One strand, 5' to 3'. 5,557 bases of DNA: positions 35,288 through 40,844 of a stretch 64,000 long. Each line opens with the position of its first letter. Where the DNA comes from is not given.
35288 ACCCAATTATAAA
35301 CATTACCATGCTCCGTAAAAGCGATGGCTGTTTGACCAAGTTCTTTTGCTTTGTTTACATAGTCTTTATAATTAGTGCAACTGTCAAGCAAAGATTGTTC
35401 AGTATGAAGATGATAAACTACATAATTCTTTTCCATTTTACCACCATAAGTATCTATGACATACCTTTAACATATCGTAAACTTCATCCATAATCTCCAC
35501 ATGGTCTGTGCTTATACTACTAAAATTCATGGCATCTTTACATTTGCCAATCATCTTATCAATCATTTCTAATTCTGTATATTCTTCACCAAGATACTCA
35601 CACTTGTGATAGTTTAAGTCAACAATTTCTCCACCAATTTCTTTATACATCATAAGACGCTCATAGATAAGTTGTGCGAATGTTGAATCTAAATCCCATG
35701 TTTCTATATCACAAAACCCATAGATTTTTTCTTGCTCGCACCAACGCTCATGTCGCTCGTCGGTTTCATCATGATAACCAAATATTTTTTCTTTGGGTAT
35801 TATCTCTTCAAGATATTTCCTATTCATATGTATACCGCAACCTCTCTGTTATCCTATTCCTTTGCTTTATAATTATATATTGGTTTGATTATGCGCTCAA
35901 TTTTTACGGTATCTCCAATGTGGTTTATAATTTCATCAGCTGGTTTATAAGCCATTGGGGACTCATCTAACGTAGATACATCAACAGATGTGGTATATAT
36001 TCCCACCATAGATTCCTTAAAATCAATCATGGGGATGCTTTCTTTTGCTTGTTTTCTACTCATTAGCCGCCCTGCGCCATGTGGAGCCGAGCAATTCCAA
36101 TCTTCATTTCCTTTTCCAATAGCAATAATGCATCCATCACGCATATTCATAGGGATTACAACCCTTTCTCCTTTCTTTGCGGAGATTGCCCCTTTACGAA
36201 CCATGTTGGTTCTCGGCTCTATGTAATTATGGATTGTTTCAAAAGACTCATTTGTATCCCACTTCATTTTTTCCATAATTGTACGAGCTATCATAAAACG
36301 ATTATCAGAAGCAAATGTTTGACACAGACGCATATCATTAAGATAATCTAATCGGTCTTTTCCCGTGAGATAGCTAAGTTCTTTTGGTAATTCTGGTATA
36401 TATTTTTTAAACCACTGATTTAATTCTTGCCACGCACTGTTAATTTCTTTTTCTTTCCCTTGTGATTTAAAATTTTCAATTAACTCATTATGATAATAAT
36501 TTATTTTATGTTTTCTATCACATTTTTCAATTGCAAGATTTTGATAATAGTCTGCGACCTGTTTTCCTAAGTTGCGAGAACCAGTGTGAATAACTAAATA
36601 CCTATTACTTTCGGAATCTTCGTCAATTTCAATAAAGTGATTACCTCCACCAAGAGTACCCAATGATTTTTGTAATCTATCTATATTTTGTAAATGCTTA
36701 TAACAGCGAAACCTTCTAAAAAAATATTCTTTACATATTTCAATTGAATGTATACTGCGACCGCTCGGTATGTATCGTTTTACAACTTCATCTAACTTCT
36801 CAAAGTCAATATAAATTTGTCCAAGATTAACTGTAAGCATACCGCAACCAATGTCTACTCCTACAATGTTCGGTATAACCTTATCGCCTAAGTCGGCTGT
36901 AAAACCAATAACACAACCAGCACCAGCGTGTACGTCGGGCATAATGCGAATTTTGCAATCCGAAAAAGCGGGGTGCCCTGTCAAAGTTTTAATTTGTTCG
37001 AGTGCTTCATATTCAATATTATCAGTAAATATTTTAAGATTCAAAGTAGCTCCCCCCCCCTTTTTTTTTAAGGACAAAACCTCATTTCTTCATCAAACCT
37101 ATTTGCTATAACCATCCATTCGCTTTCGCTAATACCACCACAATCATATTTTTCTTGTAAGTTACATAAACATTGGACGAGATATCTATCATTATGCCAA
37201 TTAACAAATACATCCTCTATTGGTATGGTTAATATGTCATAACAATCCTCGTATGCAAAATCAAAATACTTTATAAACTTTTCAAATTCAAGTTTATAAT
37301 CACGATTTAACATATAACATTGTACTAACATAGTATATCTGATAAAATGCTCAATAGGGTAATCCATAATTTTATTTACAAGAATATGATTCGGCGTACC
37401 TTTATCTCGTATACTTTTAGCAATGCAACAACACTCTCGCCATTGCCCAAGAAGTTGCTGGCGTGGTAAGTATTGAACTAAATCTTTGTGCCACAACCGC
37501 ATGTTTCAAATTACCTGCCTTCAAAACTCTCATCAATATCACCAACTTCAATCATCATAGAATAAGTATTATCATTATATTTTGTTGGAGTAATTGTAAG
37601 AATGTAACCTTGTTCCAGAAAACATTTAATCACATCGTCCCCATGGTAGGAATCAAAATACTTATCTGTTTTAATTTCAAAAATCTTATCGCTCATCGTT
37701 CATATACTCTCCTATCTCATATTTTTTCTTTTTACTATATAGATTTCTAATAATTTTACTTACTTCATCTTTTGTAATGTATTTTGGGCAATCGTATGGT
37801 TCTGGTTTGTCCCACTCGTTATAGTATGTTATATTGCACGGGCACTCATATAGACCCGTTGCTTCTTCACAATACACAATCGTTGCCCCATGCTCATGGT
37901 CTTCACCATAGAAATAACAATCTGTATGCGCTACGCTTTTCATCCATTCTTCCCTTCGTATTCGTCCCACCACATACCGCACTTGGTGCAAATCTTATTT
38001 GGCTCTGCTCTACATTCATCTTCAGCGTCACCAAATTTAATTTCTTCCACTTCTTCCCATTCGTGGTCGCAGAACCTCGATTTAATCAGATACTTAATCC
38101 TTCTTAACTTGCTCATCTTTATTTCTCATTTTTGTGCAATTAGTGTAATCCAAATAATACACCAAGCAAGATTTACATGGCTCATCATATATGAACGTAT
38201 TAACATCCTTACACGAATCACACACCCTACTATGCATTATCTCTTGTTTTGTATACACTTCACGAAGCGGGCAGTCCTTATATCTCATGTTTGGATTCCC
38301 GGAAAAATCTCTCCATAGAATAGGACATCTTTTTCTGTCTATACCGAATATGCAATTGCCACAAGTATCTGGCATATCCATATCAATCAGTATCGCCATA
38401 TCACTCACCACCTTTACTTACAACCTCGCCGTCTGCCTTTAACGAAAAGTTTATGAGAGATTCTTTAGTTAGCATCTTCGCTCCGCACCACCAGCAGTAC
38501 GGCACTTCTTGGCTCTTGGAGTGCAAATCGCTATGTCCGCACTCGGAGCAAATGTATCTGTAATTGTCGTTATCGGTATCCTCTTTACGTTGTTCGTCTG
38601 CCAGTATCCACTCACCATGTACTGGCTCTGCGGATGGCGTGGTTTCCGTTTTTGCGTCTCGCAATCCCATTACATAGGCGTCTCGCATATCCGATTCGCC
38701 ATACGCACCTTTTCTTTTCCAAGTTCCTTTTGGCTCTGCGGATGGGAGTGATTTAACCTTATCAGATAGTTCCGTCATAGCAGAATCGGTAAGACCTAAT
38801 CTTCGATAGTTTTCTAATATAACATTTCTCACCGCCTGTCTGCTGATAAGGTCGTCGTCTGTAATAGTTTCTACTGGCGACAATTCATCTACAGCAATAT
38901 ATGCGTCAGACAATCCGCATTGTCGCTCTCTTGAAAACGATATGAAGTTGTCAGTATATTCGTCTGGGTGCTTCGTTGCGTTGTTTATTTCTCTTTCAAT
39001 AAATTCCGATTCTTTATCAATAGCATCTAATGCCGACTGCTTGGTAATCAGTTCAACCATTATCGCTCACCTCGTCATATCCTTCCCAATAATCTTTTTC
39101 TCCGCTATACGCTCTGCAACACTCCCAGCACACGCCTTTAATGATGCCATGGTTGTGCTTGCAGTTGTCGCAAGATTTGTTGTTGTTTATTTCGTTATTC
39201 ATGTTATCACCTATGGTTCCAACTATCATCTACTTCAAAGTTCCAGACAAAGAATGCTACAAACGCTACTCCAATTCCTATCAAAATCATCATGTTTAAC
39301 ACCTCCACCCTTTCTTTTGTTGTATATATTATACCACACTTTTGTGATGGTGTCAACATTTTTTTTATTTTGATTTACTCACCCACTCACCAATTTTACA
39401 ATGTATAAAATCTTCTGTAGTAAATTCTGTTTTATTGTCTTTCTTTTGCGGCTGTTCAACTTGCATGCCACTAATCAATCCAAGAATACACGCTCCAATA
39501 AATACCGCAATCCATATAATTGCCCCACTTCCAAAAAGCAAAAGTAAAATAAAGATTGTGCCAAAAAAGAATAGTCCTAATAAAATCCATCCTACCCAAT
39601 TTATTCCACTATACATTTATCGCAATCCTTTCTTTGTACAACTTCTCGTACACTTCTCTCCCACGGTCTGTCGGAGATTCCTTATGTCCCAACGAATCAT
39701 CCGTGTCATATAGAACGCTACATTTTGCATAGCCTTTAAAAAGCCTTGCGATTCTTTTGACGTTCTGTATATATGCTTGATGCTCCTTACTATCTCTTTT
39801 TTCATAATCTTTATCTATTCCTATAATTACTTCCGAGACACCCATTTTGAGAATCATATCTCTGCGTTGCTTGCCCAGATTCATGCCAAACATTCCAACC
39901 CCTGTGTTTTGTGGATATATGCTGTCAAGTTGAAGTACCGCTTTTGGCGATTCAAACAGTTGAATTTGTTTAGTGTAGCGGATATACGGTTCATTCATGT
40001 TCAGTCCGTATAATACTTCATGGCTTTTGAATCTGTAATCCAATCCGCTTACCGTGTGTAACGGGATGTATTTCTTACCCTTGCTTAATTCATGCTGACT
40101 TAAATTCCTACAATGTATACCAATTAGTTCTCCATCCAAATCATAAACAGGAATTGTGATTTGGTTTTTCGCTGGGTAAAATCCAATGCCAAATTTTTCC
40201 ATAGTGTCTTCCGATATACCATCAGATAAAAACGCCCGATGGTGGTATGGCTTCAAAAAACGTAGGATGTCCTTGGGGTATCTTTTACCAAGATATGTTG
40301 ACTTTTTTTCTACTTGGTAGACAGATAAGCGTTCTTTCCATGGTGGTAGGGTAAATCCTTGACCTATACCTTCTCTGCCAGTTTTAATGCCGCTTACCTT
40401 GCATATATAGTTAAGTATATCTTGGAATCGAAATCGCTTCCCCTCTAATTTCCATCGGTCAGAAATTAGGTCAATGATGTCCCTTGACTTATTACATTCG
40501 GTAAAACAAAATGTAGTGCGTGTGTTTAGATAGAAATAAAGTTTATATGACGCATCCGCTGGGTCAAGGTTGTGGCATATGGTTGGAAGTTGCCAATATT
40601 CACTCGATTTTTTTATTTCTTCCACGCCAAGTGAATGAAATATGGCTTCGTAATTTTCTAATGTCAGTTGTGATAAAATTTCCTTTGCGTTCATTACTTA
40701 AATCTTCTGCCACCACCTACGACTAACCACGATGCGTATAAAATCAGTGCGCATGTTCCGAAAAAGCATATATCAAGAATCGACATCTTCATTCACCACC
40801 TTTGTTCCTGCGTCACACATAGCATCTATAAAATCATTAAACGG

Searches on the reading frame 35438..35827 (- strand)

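Call 47: search_protein_families(library=phrogs, proteins=[window:35438-35827:-], max_evalue=0.001)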
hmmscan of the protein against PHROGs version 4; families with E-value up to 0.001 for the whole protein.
window:35438-35827:- (129 aa): 1 family
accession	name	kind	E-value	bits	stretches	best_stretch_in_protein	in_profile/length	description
phrog_17000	-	unknown function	7.4e-12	46.7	1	2-129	3-128/128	-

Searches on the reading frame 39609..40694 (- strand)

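Call 11: search_protein_families(library=pfam, proteins=[window:39609-40694:-], max_evalue=0.01)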
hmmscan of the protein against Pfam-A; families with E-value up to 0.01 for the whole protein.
window:39609-40694:- (361 aa): 1 family
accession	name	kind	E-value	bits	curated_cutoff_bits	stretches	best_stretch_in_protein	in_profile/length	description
PF08275.17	DNAG_N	-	0.0018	18.8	26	0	177-232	77-125/128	DNA primase catalytic core, N-terminal domain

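Call 47: search_protein_families(library=phrogs, proteins=[window:39609-40694:-], max_evalue=0.001)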
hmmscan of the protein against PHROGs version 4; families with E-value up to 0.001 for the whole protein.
window:39609-40694:- (361 aa): 3 families
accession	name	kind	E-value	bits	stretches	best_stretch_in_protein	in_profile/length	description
phrog_47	-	DNA, RNA and nucleotide metabolism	2.9e-32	113.2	1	10-358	26-335/947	DNA primase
phrog_33561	-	unknown function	4.6e-10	40.8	1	262-357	11-110/139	-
phrog_239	-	DNA, RNA and nucleotide metabolism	0.00059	19.9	1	144-208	107-168/801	DNA primase/helicase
